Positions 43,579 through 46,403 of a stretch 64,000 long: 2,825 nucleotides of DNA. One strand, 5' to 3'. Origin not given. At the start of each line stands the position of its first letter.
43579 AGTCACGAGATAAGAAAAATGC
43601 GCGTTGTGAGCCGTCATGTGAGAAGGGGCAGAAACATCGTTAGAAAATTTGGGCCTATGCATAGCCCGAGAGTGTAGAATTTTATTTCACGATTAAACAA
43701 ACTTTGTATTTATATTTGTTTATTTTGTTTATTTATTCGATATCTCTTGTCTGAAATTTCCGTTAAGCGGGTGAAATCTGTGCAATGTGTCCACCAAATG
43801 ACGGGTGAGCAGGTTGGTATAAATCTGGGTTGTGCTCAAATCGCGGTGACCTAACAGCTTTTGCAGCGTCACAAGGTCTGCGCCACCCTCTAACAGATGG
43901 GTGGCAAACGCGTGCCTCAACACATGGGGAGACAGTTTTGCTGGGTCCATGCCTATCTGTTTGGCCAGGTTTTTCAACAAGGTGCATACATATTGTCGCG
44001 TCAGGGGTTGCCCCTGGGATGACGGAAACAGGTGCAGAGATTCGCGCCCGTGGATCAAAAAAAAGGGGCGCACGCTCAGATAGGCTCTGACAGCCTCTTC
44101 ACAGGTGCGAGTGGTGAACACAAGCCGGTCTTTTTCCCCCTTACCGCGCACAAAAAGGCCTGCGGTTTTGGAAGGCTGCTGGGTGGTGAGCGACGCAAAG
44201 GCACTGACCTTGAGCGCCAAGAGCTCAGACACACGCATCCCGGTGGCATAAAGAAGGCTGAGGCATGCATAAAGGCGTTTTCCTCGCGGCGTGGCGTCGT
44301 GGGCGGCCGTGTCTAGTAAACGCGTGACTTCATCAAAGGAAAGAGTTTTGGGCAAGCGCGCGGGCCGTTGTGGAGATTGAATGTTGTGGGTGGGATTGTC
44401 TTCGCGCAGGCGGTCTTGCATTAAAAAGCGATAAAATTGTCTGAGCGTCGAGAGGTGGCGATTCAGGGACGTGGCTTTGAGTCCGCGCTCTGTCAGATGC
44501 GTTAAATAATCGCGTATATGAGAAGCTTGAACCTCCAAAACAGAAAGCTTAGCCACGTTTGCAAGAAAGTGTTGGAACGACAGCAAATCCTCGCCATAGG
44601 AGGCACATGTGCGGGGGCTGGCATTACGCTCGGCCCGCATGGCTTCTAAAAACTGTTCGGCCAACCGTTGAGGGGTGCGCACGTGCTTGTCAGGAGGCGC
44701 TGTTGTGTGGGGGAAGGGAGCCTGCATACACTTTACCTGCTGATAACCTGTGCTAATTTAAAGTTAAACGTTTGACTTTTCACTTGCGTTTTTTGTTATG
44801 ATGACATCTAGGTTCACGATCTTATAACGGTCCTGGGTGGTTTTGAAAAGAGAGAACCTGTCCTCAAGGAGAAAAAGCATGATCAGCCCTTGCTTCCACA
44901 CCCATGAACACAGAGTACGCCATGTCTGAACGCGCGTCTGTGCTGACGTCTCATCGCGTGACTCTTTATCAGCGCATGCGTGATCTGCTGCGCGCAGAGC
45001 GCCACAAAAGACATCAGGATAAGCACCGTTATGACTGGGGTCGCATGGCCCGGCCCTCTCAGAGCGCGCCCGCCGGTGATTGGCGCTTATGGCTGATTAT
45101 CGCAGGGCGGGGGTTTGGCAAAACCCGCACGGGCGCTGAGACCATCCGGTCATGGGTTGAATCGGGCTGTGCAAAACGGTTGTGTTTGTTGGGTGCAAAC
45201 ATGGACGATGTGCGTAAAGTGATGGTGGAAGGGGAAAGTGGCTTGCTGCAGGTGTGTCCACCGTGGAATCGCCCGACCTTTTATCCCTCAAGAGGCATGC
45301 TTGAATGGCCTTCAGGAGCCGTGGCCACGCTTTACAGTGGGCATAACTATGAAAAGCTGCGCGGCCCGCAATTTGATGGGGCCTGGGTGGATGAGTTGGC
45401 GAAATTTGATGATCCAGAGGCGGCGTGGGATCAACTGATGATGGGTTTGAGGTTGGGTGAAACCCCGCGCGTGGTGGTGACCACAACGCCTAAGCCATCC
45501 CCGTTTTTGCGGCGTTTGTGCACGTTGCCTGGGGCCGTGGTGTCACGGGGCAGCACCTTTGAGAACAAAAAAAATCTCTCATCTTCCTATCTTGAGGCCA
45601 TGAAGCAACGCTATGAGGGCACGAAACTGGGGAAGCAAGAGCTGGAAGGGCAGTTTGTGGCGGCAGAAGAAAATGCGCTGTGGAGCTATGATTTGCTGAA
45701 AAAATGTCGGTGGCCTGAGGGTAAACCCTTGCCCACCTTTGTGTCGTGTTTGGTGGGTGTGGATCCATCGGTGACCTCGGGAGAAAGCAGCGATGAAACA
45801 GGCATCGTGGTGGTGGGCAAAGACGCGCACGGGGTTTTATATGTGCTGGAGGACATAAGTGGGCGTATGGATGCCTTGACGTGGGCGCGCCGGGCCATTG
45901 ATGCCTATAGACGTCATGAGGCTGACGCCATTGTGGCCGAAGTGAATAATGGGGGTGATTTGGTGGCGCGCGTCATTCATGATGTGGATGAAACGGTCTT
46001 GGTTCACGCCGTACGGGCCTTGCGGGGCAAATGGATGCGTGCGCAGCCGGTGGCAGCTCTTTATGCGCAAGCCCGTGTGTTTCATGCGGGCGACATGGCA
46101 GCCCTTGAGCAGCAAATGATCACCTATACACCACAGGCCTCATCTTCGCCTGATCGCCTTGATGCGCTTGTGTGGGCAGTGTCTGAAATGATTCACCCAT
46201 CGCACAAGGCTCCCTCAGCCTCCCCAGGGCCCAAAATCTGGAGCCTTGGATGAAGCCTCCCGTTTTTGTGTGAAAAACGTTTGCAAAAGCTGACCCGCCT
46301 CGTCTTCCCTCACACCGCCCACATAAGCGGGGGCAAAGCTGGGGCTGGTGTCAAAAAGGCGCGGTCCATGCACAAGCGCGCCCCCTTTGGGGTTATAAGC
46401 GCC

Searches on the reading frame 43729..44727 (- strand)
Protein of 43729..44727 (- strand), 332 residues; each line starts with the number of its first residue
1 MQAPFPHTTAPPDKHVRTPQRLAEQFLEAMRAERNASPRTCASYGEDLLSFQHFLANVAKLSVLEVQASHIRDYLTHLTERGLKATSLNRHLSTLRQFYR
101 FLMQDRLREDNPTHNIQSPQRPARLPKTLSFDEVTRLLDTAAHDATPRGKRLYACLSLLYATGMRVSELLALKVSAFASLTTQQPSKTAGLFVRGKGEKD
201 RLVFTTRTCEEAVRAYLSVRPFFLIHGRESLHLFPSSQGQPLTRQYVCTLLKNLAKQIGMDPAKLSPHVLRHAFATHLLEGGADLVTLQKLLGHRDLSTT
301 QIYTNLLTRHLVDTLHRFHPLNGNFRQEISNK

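Call 3: search_protein_families(library=pfam, proteins=[window:43729-44727:-], max_evalue=0.01)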
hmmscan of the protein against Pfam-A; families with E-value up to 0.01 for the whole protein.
window:43729-44727:- (332 aa): 4 families
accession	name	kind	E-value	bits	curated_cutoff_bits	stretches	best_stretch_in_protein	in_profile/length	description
PF00589.27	Phage_integrase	-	6.3e-37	127.4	27.1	1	128-307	2-169/172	Phage integrase family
PF02899.23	Phage_int_SAM_1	-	1.1e-21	77.3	22.3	1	24-104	2-81/83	Phage integrase, N-terminal SAM-like domain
PF13495.12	Phage_int_SAM_4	-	1.7e-09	38.4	27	1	22-107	1-83/85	Phage integrase, N-terminal SAM-like domain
PF13102.12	Phage_int_SAM_5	-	2.4e-05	25.1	22.3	1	32-113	13-93/98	Phage integrase SAM-like domain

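Call 4: search_protein_families(library=ncbifam, proteins=[window:43729-44727:-], max_evalue=0.01)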
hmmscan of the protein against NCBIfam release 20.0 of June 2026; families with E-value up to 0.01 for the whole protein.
window:43729-44727:- (332 aa): 13 families
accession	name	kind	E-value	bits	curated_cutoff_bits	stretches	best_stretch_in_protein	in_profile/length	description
NF001399.0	PRK00283.1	subfamily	2.7e-95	319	279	1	20-322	6-299/300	tyrosine recombinase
TIGR02225.1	recomb_XerD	equivalog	3.7e-90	302.2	329.6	1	24-321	1-289/290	site-specific tyrosine recombinase XerD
TIGR02224.1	recomb_XerC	equivalog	2.4e-82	276.7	335.15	1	24-320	1-291/295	tyrosine recombinase XerC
NF040815.2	recomb_XerA_Arch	equivalog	1.2e-56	192.2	220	1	24-311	1-259/263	site-specific tyrosine recombinase/integron integrase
NF002331.0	PRK01287.1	subfamily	1.2e-45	156.1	371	1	12-323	19-329/365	site-specific tyrosine recombinase XerC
TIGR02249.1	integrase_gron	subfamily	4.8e-34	118.1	265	2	248-311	243-305/315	integron integrase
NF003462.0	PRK05084.1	equivalog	9.4e-23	80.5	267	1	150-317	195-355/360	tyrosine recombinase XerS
NF011946.0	PRK15417.1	equivalog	3.1e-21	75.9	435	2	252-308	262-317/337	integron integrase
NF007371.0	PRK09871.1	subfamily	1.7e-13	50.6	222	1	130-317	8-185/198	tyrosine-type DNA invertase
NF007370.0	PRK09870.1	subfamily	5e-12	45.9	221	1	129-305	13-178/200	tyrosine-type DNA invertase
NF040693.1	recomb_GmtY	equivalog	6.5e-08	32.2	340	1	233-308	353-434/441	gamma-mobile-trio recombinase GmtY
NF002685.0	PRK02436.1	equivalog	2.2e-07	31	178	1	232-300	175-240/245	site-specific tyrosine recombinase XerD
NF041502.1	integrase_1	equivalog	0.00024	20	350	1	262-310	316-364/484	site-specific integrase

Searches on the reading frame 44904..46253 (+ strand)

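Call 13: search_protein_families(library=pfam, proteins=[window:44904-46253:+], max_evalue=0.1)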
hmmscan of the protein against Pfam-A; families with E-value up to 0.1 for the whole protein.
window:44904-46253:+ (449 aa): 3 families
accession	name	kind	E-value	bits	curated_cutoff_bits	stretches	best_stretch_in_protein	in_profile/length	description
PF03237.21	Terminase_6N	-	5.1e-24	85.5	22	1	65-266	2-214/215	Terminase large subunit, T4likevirus-type, N-terminal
PF17289.8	Terminase_6C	-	1.6e-15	57.8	22.6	1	284-427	1-153/155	Terminase RNaseH-like domain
PF22530.2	Terminase-T7_RNaseH-like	-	0.0091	16.7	27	1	291-360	3-72/108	Terminase Bacteriophage T7, Ribonuclease H-like domain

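Call 16: search_protein_families(library=ncbifam, proteins=[window:44904-46253:+], max_evalue=0.1)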
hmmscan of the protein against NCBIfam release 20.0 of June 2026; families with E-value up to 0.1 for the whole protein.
window:44904-46253:+ (449 aa): 3 families
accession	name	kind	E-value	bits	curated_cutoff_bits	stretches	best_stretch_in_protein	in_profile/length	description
TIGR01630.1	psiM2_ORF9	equivalog_domain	7.3e-07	29.8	41.65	1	297-430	1-141/142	phage terminase large subunit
NF033889.1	termin_lrg_T7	equivalog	0.0065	15.3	150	1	281-360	334-410/500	phage terminase large subunit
NF006141.0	PRK08291.1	equivalog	0.092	11.7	408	0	189-234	199-245/330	cyclodeaminase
